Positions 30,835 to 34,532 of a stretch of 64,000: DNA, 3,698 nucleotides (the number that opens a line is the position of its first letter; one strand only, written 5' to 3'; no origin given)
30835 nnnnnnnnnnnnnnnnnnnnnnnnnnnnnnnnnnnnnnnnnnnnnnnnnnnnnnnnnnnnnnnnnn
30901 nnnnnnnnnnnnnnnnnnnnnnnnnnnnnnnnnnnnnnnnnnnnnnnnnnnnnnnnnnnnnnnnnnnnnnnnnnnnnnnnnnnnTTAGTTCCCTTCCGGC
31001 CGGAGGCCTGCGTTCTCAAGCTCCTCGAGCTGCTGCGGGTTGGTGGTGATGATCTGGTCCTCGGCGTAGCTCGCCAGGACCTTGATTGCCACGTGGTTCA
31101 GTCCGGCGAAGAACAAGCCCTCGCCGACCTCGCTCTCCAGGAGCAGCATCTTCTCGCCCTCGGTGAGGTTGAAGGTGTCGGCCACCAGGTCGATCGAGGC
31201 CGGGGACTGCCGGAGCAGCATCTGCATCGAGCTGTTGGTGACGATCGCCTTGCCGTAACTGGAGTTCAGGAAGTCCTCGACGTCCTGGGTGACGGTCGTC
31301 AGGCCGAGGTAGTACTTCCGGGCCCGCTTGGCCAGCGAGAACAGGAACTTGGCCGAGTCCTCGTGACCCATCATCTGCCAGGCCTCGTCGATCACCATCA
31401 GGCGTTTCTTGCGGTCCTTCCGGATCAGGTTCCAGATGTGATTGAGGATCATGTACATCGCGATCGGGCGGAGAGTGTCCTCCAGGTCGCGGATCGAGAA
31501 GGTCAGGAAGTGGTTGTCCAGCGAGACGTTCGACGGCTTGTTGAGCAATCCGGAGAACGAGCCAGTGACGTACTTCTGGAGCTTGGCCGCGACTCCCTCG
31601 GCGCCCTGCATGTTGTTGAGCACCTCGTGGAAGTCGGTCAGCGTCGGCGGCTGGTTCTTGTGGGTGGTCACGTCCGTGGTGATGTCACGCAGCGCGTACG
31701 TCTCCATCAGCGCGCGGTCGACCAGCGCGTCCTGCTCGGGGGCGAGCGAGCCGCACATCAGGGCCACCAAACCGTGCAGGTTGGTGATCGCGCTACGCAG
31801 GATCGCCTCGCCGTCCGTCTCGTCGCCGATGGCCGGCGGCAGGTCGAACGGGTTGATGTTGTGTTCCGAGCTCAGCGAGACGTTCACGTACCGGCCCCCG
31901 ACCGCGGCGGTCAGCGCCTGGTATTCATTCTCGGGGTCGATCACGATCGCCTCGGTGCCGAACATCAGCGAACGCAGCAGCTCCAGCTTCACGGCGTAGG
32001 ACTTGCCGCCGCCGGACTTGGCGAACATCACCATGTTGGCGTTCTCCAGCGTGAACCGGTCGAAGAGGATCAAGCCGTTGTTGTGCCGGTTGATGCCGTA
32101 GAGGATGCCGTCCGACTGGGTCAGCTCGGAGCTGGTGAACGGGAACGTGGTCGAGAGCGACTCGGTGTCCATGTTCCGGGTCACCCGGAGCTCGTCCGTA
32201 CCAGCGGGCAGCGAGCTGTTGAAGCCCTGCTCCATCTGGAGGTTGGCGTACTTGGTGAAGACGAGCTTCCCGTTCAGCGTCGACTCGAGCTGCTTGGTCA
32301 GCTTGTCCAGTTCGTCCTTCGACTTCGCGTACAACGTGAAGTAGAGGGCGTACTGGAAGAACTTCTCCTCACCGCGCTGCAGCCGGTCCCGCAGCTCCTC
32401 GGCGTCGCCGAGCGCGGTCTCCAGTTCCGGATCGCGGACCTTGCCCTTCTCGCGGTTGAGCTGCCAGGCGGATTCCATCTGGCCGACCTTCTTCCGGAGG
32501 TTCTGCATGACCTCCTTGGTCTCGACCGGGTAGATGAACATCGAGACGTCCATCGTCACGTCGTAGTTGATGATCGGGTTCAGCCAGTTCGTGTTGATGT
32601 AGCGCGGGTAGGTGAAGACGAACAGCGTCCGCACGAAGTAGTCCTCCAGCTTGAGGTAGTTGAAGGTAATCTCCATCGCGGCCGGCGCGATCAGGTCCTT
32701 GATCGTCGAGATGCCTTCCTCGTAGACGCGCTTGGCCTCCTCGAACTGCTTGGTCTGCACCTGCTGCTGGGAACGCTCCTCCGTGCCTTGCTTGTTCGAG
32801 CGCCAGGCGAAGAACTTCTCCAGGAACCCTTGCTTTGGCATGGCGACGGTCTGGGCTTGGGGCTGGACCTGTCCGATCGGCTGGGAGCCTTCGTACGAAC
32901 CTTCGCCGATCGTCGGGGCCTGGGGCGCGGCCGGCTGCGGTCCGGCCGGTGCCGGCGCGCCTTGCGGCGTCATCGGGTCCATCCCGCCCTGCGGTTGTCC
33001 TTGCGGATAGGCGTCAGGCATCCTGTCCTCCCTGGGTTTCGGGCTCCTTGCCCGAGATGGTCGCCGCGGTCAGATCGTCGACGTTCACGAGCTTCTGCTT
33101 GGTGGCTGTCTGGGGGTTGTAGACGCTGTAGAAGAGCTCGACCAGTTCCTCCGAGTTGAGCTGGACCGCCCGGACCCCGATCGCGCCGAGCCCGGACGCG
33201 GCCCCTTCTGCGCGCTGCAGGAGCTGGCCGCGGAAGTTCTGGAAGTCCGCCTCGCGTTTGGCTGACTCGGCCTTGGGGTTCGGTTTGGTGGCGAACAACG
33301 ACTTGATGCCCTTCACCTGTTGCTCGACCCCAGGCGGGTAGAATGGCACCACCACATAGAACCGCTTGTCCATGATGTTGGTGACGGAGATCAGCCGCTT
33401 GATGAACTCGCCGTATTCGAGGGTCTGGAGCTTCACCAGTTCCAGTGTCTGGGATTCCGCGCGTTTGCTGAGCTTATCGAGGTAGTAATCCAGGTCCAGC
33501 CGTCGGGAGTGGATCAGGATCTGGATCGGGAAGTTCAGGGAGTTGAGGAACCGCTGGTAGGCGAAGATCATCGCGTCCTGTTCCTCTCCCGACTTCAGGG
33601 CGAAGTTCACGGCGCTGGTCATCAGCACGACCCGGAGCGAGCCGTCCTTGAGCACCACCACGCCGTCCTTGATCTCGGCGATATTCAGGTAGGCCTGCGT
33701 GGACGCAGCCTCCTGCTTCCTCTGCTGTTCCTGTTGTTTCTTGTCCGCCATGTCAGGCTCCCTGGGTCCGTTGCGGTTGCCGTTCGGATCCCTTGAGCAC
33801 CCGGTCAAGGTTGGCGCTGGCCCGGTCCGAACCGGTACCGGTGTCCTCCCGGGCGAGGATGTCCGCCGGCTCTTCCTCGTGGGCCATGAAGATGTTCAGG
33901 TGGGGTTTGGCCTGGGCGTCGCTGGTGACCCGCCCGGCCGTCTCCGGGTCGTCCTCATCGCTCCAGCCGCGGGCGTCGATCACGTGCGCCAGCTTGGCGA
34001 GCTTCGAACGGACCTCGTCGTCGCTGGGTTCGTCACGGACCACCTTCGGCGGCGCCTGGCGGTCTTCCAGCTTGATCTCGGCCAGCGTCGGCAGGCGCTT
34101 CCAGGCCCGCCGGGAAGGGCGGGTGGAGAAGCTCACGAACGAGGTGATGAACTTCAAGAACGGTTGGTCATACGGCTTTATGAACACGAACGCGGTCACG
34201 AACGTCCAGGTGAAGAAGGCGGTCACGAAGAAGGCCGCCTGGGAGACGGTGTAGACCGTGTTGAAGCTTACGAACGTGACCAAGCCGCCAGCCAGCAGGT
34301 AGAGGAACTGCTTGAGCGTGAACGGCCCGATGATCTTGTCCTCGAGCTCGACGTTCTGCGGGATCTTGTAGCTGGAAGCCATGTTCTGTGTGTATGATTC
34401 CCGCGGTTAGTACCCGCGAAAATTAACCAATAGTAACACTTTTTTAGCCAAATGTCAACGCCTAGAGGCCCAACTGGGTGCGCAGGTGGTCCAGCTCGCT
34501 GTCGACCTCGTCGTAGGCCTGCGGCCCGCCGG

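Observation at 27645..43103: Origin-proximal, monoderm-type T4SS-like locus lacking coupling protein, relaxase and VirB11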

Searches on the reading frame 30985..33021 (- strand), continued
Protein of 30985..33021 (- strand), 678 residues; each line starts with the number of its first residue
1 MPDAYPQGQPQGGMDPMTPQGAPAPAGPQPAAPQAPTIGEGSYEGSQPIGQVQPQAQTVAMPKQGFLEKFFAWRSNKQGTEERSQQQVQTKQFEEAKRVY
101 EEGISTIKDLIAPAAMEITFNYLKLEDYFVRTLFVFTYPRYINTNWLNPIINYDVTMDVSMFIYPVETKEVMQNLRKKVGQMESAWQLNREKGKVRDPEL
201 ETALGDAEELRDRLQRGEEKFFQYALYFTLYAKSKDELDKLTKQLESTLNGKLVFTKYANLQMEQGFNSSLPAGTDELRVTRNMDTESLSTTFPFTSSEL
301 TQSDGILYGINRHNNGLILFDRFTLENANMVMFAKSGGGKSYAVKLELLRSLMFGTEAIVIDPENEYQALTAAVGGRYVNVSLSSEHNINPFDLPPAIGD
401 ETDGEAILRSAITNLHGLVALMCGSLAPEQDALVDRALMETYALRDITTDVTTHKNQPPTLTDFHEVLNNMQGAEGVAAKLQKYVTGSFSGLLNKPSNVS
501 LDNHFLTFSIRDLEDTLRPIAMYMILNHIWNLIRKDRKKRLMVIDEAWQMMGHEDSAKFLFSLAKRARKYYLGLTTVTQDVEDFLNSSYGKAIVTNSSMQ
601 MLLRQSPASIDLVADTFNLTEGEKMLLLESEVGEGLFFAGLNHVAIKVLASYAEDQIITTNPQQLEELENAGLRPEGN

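Call 65: search_protein_families(library=pfam, max_evalue=0.01, proteins=[L001:11872-12504:+, L001:12501-13562:+, L001:13555-14301:+, L001:14294-15355:+, L081:13086-14447:+, L082:13744-15441:+, L081:2021-2851:+, L082:809-2557:+])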
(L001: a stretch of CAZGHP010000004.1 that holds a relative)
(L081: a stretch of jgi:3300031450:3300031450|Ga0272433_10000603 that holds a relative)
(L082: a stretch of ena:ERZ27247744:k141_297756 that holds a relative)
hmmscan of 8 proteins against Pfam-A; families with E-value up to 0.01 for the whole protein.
L001:11872-12504:+ (210 aa): 0 families

L001:12501-13562:+ (353 aa): 5 families
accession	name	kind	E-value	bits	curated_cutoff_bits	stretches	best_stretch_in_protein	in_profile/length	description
PF25174.1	Beta-prop_THOC3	-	1.8e-07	30.9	305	1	107-252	9-159/272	THOC3 beta-propeller domain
PF07676.18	PD40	-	1.6e-06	28.4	20.9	0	103-114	11-22/38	WD40-like Beta Propeller Repeat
PF08662.17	eIF2A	-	0.00011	22.6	20.5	1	134-235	55-156/194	Eukaryotic translation initiation factor eIF2A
PF00930.27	DPPIV_N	-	0.0016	17.7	22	0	181-196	104-119/354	Dipeptidyl peptidase IV (DPP IV) N-terminal region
PF23389.1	Beta-prop_WDR19_1st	-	0.004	16.7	27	0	135-244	37-144/325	WDR19 first beta-propeller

L001:13555-14301:+ (248 aa): 1 family
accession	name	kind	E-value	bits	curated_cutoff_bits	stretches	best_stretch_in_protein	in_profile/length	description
PF03411.18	Peptidase_M74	-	1.2e-07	32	25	1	98-174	12-95/240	Penicillin-insensitive murein endopeptidase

L001:14294-15355:+ (353 aa): 2 families
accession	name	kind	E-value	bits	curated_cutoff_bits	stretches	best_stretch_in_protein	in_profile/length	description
PF00657.28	Lipase_GDSL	-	0.00081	20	23.6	0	112-186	148-206/208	GDSL-like Lipase/Acylhydrolase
PF13472.12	Lipase_GDSL_2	-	0.0051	17.8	32.9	0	63-147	28-120/178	GDSL-like Lipase/Acylhydrolase family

L081:13086-14447:+ (453 aa): 0 families

L082:13744-15441:+ (565 aa): 1 family
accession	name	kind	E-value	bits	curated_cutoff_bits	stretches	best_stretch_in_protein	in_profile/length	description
PF03411.18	Peptidase_M74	-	0.00011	22.3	25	0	427-479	35-93/240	Penicillin-insensitive murein endopeptidase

L081:2021-2851:+ (276 aa): 0 families

L082:809-2557:+ (582 aa): 1 family
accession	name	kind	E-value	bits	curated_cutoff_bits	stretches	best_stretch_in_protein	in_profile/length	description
PF17827.6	PrmC_N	-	0.0011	19.9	23.4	1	292-338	6-52/71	PrmC N-terminal domain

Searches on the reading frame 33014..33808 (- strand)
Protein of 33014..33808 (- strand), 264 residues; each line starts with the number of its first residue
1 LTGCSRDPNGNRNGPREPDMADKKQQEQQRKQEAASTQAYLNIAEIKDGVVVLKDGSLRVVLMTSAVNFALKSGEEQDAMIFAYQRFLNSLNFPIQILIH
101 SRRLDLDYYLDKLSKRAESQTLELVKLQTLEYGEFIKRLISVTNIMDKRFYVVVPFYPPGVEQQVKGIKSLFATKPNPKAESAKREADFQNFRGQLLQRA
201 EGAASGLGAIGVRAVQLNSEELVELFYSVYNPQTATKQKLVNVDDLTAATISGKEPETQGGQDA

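Call 3: search_protein_families(library=pfam, max_evalue=0.01, proteins=[window:33014-33808:-])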
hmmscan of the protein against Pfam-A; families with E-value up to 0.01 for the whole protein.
window:33014-33808:- (264 aa): 0 families

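Call 31: search_protein_families(library=ncbifam, max_evalue=0.1, proteins=[window:33014-33808:-])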
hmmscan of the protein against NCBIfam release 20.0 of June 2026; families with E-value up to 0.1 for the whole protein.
window:33014-33808:- (264 aa): 6 families
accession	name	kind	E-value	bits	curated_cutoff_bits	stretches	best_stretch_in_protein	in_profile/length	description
NF045975.1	VirB4_plasma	equivalog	4.6e-07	27.9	590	1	24-154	92-233/894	Mbov_0397 family ICE element conjugal transfer ATPase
NF045971.1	conju_CD1110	equivalog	0.00013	20.3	325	1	46-149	11-114/752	VirB4-like conjugal transfer ATPase, CD1110 family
NF041427.1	TrsD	subfamily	0.0017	18.2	200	1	36-115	14-98/201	TrsD/TraD family conjugative transfer protein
NF010466.0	PRK13891.1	subfamily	0.0022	15.9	1322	1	25-205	32-205/852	conjugal transfer protein TrbE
TIGR00929.1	VirB4_CagE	subfamily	0.0025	16.1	643.1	1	32-210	3-176/792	VirB4 family type IV secretion/conjugal transfer ATPase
NF005867.0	PRK07804.1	equivalog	0.087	11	639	0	194-237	182-226/548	L-aspartate oxidase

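Call 59: search_protein_families(library=pfam, max_evalue=5, proteins=[window:33014-33751:-])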
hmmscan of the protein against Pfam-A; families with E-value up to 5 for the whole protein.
window:33014-33751:- (245 aa): 2 families
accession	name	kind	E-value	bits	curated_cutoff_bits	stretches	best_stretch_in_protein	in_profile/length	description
PF11130.14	TraC_F_IV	-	0.083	12.3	28.1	1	176-225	135-184/375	TraC protein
PF01346.23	FKBP_N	-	0.31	12.3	22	1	4-37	59-92/97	Domain amino terminal to FKBP-type peptidyl-prolyl isomerase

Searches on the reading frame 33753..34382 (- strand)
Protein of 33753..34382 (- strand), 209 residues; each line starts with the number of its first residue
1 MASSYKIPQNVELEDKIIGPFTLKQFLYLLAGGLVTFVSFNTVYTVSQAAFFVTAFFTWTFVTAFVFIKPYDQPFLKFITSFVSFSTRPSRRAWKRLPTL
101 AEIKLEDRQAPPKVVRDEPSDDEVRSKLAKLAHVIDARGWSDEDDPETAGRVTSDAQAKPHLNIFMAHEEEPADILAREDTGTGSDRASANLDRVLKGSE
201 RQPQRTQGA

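Call 3: search_protein_families(library=pfam, max_evalue=0.01, proteins=[window:33753-34382:-])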
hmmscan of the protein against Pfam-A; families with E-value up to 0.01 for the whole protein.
window:33753-34382:- (209 aa): 2 families
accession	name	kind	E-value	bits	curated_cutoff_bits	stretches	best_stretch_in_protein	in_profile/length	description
PF12666.12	PrgI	-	1.8e-08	35.2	27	1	6-93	1-90/91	PrgI family protein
PF17332.7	DUF5592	-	0.00084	20.1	26.7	1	5-78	1-70/89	Family of unknown function (DUF5592)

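Call 61: search_protein_families(library=ncbifam, max_evalue=0.01, proteins=[window:33753-34382:-])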
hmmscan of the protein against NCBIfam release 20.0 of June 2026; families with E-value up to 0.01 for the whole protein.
window:33753-34382:- (209 aa): 0 families
